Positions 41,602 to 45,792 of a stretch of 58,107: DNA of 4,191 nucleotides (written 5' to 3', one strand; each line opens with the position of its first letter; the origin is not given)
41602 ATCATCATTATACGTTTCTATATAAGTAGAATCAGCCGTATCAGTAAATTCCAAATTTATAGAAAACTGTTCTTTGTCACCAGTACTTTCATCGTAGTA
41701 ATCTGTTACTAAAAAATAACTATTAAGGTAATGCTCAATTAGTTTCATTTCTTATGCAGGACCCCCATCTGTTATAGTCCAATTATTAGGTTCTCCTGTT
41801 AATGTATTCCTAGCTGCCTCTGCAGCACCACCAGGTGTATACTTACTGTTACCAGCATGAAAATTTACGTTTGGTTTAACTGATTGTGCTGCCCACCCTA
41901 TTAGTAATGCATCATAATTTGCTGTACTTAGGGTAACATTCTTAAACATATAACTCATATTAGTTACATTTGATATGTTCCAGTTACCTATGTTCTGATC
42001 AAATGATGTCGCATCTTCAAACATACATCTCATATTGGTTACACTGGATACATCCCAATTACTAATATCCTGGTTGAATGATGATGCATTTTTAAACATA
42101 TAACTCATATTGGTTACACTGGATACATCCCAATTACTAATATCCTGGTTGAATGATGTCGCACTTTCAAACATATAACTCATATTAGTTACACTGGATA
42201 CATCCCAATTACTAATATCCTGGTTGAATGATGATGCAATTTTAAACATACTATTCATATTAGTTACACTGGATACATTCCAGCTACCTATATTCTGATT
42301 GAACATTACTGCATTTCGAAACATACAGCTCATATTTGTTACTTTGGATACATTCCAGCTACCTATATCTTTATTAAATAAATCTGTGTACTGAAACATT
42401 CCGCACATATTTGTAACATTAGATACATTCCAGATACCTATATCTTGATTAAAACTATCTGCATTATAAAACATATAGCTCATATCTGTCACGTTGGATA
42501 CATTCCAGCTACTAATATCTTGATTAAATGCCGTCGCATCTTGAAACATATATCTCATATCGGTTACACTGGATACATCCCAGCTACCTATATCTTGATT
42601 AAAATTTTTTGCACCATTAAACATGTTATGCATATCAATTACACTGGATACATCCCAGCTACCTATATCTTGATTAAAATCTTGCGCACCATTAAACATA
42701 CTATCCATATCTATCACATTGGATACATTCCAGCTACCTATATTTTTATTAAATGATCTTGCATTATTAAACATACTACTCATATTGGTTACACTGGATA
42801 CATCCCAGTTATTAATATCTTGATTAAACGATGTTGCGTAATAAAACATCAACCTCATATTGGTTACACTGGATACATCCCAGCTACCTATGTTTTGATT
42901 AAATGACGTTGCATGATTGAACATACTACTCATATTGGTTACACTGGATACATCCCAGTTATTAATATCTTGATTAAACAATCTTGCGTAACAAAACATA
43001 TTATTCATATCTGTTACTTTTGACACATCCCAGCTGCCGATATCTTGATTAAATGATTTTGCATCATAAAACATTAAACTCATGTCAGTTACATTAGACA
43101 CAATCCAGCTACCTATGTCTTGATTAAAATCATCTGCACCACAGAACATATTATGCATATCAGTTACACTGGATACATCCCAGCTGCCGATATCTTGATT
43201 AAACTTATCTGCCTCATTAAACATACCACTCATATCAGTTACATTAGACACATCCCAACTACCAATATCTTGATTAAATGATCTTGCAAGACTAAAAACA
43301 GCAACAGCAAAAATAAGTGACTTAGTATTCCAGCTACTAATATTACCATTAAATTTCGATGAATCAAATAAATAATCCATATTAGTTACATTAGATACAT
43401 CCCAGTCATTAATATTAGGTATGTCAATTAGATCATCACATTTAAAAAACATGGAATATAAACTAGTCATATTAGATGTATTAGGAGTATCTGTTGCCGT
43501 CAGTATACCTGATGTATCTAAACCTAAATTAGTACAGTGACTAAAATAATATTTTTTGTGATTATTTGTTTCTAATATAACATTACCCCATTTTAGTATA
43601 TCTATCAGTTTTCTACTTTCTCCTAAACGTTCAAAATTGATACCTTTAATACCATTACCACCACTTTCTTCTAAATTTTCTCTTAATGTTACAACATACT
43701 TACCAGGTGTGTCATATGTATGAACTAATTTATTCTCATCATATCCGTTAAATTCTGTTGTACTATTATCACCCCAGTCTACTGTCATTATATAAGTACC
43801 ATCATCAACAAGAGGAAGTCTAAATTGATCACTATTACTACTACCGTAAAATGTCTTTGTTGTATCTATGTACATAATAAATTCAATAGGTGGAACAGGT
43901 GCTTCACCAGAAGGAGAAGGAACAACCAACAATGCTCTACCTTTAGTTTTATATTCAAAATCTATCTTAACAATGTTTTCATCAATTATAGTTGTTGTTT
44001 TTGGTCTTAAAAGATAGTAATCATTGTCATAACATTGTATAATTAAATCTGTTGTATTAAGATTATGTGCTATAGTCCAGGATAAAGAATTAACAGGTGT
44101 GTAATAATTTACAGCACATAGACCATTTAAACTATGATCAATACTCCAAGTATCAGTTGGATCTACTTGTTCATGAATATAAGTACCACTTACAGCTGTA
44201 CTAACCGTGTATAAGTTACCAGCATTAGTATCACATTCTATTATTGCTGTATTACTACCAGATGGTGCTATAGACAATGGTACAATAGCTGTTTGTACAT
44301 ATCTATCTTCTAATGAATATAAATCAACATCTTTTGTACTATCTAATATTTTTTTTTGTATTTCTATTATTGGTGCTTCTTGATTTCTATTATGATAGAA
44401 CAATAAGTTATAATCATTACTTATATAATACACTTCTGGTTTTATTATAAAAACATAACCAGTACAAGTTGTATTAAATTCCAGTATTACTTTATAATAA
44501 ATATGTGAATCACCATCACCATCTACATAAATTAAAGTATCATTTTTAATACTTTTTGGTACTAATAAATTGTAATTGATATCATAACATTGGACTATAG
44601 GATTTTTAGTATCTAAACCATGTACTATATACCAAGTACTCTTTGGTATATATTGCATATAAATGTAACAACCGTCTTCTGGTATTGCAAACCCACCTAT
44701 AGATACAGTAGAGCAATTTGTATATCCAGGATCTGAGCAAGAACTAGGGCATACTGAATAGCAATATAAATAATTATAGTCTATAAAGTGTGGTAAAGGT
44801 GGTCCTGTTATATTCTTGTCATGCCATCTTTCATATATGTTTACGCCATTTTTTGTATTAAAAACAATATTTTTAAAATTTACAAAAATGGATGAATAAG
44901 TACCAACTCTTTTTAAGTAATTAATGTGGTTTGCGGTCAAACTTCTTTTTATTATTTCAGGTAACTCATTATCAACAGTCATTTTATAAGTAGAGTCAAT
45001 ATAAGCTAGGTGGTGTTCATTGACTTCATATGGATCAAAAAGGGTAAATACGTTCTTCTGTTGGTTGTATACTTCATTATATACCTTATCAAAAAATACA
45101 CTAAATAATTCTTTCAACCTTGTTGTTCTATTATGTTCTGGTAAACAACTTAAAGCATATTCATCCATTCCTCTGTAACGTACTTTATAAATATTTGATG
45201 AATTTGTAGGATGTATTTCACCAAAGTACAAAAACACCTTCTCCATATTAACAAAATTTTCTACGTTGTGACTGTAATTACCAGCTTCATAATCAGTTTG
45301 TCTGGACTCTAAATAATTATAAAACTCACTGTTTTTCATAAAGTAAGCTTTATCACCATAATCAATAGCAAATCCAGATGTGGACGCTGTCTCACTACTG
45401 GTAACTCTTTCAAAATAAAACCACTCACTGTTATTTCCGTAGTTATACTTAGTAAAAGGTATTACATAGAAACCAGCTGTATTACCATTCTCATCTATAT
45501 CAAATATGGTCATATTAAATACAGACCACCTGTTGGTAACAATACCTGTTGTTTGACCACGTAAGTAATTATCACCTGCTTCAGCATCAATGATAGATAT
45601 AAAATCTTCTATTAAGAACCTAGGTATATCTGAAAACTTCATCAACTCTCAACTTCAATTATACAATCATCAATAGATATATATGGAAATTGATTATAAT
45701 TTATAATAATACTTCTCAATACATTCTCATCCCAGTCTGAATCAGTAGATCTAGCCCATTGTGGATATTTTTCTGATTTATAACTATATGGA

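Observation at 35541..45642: Two giant fibre/baseplate genes share an apparently identical 1,724-bp 5' module but carry different receptor-binding ends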

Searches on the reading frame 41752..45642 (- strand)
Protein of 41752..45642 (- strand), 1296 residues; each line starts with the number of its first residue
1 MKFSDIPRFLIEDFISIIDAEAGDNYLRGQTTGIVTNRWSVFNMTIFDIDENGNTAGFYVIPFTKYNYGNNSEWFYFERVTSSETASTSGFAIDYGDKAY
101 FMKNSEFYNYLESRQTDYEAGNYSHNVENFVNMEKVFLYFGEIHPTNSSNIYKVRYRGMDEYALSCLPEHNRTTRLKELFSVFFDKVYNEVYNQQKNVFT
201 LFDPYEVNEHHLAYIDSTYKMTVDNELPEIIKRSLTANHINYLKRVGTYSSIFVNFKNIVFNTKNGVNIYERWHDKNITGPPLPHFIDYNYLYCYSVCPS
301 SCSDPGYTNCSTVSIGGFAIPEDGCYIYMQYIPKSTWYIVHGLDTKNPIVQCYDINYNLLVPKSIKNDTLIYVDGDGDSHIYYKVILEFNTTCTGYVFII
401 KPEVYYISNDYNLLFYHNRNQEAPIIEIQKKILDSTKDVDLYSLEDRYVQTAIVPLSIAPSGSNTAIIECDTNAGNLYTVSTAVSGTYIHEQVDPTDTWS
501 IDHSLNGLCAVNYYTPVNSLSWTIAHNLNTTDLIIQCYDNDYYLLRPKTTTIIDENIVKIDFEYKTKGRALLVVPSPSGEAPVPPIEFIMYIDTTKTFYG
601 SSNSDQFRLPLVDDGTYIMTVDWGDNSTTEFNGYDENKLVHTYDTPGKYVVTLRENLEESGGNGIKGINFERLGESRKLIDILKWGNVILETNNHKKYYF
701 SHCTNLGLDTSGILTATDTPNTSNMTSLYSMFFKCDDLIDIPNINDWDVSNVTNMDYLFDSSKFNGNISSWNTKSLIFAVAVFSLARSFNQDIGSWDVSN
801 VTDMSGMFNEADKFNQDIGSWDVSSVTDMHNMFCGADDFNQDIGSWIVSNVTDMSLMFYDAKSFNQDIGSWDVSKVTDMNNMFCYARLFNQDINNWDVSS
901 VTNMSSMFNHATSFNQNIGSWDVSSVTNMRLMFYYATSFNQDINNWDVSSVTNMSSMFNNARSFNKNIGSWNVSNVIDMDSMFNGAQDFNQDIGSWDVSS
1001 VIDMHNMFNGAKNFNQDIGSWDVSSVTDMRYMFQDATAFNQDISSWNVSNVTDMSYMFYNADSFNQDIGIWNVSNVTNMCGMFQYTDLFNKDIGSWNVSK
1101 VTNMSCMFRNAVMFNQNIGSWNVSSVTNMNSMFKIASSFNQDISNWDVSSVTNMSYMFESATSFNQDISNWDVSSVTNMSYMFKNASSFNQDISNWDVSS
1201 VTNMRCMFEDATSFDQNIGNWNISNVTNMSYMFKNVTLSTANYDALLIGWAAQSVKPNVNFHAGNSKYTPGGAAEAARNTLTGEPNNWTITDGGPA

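Call 7: search_protein_families(library=pfam, proteins=[window:41752-45642:-], max_evalue=0.01)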
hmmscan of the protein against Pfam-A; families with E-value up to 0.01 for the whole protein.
window:41752-45642:- (1296 aa): 2 families
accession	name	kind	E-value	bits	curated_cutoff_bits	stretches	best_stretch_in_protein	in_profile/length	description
PF03382.20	DUF285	-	8.1e-218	710.2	25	6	978-1093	2-117/120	Mycoplasma protein of unknown function, DUF285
PF18911.6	PKD_4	-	0.0043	17.5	27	0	617-655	35-68/85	PKD domain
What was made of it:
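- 41752..43918 (-): B-specific C-terminal module (Bc). It occupies the exact point where single-chain homologues continue into the next Ig-like domain. Pfam DUF285 E=8e-218 (call 7).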

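Call 8: search_protein_families(library=phrogs, proteins=[window:41752-45642:-], max_evalue=0.001)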
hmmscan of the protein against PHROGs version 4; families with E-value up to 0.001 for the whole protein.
window:41752-45642:- (1296 aa): 7 families
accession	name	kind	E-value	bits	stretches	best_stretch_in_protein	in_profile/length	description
phrog_17273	-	unknown function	1.1e-164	551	3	916-1101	1177-1362/1713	-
phrog_3649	-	unknown function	1.1e-123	414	8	1044-1137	237-328/375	-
phrog_22899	-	unknown function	1.9e-114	384.5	4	585-932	15-367/1857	-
phrog_35701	-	unknown function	2.3e-87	288.2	13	907-936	1-30/78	-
phrog_21918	-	unknown function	2.3e-18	67.4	2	514-588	68-141/200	-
phrog_24148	-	DNA, RNA and nucleotide metabolism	1.1e-06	29.2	0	518-573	206-264/275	HNH endonuclease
phrog_27448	-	unknown function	1.7e-05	25.7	1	516-564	134-182/195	-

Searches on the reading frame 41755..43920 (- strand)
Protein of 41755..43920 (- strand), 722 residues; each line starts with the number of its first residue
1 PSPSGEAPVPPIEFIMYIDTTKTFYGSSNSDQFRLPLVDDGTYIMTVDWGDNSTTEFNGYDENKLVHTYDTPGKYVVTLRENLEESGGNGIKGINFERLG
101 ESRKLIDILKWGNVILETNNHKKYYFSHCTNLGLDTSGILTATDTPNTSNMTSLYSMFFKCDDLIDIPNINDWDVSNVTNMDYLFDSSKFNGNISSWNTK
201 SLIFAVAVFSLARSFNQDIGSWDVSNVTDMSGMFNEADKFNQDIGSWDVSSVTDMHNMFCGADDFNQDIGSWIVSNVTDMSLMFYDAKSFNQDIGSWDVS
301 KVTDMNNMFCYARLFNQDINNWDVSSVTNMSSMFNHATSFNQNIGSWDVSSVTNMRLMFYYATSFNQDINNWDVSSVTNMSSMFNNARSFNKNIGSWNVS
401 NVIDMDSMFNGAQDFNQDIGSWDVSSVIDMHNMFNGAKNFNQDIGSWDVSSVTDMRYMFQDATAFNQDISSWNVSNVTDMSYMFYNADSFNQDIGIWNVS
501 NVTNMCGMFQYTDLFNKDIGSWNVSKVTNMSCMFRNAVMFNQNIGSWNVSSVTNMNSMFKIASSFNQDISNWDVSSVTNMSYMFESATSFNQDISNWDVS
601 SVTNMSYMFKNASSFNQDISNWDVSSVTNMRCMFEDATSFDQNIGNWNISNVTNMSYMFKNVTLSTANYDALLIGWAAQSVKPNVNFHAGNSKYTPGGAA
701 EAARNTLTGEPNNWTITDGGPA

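Call 77: search_solved_structures(query=window:41755-43920:-, max_evalue=0.01)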
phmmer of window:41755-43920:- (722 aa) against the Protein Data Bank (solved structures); distinct sequences matched with E-value up to 0.01: 0.

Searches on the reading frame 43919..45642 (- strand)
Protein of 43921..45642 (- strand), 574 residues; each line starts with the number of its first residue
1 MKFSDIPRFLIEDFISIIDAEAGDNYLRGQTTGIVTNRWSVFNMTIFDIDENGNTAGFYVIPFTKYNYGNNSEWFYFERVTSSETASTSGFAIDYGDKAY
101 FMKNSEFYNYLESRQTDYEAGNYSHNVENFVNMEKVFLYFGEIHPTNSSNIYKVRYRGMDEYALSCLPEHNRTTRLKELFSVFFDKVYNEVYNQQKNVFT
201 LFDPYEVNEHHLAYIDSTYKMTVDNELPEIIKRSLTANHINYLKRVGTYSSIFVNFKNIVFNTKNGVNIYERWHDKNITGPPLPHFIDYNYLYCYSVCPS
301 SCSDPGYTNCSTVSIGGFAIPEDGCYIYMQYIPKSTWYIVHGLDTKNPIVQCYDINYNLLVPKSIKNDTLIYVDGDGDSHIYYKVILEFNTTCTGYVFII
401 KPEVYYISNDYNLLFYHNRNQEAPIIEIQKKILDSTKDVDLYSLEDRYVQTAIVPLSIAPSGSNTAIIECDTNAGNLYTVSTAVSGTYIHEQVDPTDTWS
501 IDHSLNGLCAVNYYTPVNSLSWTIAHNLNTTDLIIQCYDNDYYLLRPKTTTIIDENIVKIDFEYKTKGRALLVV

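Call 10: search_dna_similar(query=window:43919-45642:-, collection=phages, mode=protein, max_rows=30)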
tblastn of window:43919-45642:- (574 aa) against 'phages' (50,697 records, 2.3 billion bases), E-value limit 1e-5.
No match.

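Call 11: find_homologous_proteins(query=window:43921-45642:-)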
Query window:43921-45642:- (574 aa): 2 proteins with E <= 0.001 among 4190 candidates.
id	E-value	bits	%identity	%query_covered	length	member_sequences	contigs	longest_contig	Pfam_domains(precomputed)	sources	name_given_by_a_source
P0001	1.9e-42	164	28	99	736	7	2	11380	-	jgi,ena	-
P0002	1.2e-36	145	34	51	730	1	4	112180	-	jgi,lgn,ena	jgi:hypothetical protein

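Call 12: find_related_loci(query=window:43921-45642:-, collection=viral_contigs, flank=10000)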
Query window:43921-45642:- (574 aa) in viral_contigs; peptide patterns used: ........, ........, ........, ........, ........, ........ (x = any residue, [..] = any of these).
2 stretches matched a pattern, but none encodes a relative of the query by tblastn (E <= 1e-3).
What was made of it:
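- Tried and rejected: A single-protein search of IMG/VR also found nothing (call 12).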

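Call 13: find_encoding_contigs(protein=P0001, flank=10000)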
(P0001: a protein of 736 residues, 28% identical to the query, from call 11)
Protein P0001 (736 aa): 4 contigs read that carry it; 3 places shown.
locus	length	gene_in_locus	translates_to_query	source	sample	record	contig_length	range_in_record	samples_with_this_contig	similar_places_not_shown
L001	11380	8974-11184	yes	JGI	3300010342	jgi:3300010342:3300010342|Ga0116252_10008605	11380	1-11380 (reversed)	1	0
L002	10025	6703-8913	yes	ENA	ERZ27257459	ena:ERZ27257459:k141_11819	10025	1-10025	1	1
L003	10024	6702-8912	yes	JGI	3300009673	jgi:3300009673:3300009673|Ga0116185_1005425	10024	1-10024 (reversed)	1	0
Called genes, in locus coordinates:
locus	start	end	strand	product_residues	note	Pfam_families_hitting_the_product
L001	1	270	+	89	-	?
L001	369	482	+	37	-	-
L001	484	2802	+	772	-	PF21277:T6SS_VgrG3-like_C, PF01374:Glyco_hydro_46 (weak)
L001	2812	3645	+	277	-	-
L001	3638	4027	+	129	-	PF11246:Phage_gp53 (weak)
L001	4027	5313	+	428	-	-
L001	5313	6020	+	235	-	PF04717:Phage_base_V (weak), PF22178:Gp5_trimer_C (weak)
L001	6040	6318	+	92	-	PF05488:PAAR_motif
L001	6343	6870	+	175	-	-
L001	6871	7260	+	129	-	PF04965:GPW_gp25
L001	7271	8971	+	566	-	PF21379:Gp6-like_1st (weak)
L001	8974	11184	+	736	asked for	-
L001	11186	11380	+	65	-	?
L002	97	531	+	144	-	-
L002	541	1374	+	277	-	-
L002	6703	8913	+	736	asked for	-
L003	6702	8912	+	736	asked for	-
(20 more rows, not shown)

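Call 14: find_encoding_contigs(protein=P0002, flank=10000)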
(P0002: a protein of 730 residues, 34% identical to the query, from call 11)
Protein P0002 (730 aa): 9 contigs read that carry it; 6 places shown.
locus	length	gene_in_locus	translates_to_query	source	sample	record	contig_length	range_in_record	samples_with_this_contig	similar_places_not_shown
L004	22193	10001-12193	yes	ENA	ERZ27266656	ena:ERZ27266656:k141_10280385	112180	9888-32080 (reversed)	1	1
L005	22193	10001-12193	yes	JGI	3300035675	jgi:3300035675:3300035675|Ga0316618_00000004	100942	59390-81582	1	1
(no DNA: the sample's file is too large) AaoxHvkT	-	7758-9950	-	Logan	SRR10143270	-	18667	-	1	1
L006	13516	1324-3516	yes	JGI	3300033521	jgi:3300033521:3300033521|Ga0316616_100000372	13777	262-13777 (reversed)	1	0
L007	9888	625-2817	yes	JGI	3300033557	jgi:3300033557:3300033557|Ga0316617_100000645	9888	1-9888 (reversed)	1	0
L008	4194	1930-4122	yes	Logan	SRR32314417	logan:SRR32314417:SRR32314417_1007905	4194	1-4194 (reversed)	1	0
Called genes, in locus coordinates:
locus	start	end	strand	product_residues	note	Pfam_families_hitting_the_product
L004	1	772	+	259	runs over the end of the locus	PF23849:Phage_TTP_2, PF06841:Phage_T4_gp19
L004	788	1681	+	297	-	PF12322:T4_baseplate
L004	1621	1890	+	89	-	-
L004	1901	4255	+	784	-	-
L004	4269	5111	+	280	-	-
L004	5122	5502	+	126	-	-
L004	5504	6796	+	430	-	-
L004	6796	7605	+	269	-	PF04717:Phage_base_V (faint), PF06714:Gp5_OB, PF22178:Gp5_trimer_C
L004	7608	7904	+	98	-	PF05488:PAAR_motif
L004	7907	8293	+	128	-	PF04965:GPW_gp25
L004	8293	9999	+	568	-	PF21379:Gp6-like_1st (weak)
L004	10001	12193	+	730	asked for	-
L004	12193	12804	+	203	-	-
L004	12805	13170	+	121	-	-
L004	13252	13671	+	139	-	PF04542:Sigma70_r2 (weak)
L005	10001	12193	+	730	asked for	-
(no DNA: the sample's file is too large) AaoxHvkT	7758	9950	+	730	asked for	-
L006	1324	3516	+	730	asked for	-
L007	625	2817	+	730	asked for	-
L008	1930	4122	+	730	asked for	-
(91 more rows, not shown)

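Call 30: search_protein_representatives(alignment_id=A1)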
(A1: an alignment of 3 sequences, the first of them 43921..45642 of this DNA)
Query: 3 sequences, 724 profile positions. Proteins with E-value up to 0.001 (for the whole library): 2618; up to 1e-10: 845; up to 1e-30: 238. The best 150 are listed.
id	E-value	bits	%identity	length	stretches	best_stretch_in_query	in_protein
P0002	0.0e+00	1362.5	-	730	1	1-724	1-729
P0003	4.1e-243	825.8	-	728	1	1-724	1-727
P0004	1.3e-238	810.9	-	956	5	318-723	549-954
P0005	1.4e-209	714.9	-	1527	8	329-617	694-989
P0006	3.4e-209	713.6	-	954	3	312-722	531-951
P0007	7.1e-207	706.0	-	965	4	327-723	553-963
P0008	7.2e-205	699.4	-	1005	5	334-724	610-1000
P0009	1.1e-201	688.8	-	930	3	334-723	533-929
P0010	4.9e-197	673.5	-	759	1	1-723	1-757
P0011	4.8e-196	670.2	-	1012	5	323-722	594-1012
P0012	4.4e-186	637.2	-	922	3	332-724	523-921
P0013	4.2e-185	634.0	-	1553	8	330-722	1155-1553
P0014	7.9e-182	623.2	-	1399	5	1-318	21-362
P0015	4.7e-177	607.4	-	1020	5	329-722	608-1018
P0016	6.3e-177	607.0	-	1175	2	65-722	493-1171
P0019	4.9e-173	594.1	-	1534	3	321-722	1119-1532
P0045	2.4e-128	446.4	-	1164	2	1-326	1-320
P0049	4.7e-124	432.2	-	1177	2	333-722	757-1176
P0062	6.3e-115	402.0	-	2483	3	1-327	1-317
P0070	1.7e-111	390.6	-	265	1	1-258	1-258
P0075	3.1e-108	379.9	-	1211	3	2-332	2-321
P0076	3.2e-108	379.8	-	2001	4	1-314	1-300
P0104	6.4e-90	319.3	-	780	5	332-722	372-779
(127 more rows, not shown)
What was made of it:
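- The family is large: 2,618 proteins at E<=1e-3 (call 30).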

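Call 35: find_encoding_contigs(protein=P0104, flank=10000)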
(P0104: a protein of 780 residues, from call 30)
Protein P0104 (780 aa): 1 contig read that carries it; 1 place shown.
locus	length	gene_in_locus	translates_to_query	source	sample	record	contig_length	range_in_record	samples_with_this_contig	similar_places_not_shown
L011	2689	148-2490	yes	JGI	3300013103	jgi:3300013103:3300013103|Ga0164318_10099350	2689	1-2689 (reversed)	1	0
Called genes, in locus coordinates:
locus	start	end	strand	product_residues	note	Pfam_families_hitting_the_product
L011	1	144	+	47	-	?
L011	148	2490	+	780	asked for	-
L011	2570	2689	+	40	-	?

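Call 37: find_encoding_contigs(protein=P0070, flank=10000)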
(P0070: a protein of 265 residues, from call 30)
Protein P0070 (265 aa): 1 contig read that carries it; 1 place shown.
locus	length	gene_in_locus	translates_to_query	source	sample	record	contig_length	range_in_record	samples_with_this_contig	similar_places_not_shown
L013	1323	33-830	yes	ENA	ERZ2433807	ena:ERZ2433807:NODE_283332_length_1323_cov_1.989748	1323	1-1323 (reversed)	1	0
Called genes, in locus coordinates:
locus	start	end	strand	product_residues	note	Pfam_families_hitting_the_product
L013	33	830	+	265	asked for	-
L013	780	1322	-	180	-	?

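Call 41: search_solved_structures(query=A1, max_evalue=10, show_alignments=2)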
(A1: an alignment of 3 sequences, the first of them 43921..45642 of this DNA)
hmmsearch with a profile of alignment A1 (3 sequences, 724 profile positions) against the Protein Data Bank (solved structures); distinct sequences matched with E-value up to 10: 1.
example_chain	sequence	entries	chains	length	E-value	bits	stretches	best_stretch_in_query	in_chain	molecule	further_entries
8kea_c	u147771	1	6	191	0.12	14.2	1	178-218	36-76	wedge protein gp32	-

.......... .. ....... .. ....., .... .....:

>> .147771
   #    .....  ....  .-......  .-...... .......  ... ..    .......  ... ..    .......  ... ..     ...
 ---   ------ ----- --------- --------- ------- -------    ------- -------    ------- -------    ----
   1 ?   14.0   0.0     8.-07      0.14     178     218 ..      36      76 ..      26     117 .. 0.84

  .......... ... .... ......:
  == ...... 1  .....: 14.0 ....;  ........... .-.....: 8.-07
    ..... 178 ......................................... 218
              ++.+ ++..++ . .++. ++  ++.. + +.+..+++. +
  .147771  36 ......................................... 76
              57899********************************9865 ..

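Call 58: find_related_loci(query=window:43921-45642:-, collection=metagenome_contigs, flank=10000)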
Query window:43921-45642:- (574 aa) in metagenome_contigs; peptide patterns used: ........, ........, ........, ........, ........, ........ (x = any residue, [..] = any of these).
39 stretches matched a pattern, but none encodes a relative of the query by tblastn (E <= 1e-3).

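Call 92: search_protein_families(library=pfam, proteins=[P0062, P0076, P0045, P0049, P0019, P0075], max_evalue=0.001)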
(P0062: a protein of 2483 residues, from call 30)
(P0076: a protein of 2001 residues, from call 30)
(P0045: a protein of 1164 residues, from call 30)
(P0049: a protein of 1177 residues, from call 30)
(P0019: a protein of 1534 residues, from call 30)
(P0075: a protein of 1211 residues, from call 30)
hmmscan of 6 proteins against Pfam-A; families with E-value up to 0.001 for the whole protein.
P0062 (2483 aa): 1 family
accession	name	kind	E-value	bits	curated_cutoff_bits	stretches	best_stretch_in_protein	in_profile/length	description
PF10102.14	DUF2341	-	6.4e-06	27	23.4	1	1336-1390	1-53/84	Domain of unknown function (DUF2341)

P0076 (2001 aa): 1 family
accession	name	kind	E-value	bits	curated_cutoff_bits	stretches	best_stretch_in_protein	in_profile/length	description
PF16190.11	E1_FCCH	-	7.7e-07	29.5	29.5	1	1706-1769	4-69/70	Ubiquitin-activating enzyme E1 FCCH domain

P0045 (1164 aa): 0 families

P0049 (1177 aa): 0 families

P0019 (1534 aa): 2 families
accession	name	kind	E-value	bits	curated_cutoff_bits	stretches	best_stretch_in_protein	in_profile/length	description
PF02018.23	CBM_4_9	-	3.1e-13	50.7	25.9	1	329-450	2-127/136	Carbohydrate binding domain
PF09684.15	Tail_P2_I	-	0.00038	20.8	20.6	0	204-259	25-81/139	Phage tail protein (Tail_P2_I)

P0075 (1211 aa): 1 family
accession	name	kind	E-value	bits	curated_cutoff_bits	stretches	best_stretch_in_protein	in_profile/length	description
PF13385.13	Laminin_G_3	-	2.9e-19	70.1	27.6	2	787-960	2-149/151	Concanavalin A-like lectin/glucanases superfamily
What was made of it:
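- On gp7 / gpI / Tri2-type baseplate wedge subunit: Family member P0019 scores 20.8 bits against a cut-off of 20.6 (call 92).
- A family member's N-core passes Pfam Tail_P2_I (call 92). So this protein is a recurrent carrier of carbohydrate-binding domains (call 92). Family members carry CBM and lectin domains after the N-core (call 92).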
